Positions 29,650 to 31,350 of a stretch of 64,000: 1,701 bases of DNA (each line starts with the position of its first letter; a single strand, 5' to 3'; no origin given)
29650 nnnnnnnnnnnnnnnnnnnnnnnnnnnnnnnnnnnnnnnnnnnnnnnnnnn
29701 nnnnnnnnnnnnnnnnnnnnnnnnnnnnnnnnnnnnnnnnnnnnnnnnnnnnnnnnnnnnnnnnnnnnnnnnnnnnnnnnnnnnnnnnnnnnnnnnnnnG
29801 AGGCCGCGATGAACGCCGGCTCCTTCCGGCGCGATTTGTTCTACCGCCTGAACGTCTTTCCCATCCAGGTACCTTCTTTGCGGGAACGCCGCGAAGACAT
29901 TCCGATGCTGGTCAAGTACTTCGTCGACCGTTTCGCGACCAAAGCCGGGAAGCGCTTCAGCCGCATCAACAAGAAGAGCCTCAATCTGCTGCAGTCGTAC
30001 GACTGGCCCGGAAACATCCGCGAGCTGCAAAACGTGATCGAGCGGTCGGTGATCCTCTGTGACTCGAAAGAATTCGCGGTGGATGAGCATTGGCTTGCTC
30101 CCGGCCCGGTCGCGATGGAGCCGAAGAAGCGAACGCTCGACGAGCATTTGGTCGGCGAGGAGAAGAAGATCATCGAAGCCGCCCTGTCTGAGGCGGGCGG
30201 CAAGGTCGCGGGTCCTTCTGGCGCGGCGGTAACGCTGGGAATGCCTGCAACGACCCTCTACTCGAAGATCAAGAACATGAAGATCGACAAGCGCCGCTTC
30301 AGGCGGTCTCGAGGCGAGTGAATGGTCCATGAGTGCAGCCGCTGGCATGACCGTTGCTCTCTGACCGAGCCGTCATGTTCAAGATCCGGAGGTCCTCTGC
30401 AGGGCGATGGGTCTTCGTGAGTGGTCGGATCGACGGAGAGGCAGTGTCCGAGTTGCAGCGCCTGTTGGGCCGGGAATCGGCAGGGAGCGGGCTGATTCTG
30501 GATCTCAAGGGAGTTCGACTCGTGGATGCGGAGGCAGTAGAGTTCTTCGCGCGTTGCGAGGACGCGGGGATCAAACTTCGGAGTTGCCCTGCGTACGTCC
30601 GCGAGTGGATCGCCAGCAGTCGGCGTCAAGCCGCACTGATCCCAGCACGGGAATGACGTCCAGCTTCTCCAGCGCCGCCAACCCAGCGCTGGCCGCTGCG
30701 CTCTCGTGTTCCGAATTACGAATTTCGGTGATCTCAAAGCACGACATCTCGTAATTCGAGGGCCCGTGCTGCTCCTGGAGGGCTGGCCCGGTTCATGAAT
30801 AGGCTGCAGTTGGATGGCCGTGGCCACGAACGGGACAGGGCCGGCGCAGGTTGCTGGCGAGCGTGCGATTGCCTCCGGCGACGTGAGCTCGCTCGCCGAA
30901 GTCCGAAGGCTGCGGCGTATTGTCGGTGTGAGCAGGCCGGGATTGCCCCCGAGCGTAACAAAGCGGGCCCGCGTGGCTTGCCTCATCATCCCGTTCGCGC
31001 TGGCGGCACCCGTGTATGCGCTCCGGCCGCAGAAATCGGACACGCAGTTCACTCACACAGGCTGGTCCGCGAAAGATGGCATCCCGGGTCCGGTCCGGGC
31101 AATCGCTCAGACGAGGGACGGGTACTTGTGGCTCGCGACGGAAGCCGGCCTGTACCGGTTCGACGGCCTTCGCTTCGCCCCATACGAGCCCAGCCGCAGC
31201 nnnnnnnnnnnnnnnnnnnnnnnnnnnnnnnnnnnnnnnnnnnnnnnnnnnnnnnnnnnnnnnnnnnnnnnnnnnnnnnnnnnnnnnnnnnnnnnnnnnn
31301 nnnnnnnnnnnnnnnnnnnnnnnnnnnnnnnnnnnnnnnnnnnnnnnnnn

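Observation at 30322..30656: Near-consensus sigma-54 promoter and a STAS-like gene immediately downstream of the giant EBP: a possible self-contained regulatory module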

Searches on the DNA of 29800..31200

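Call 40: search_rna_families(source=window, start=29800, end=31200, threshold=evalue, max_evalue=1)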
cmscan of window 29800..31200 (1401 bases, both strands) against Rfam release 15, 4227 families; matches with E-value up to 1: 0.
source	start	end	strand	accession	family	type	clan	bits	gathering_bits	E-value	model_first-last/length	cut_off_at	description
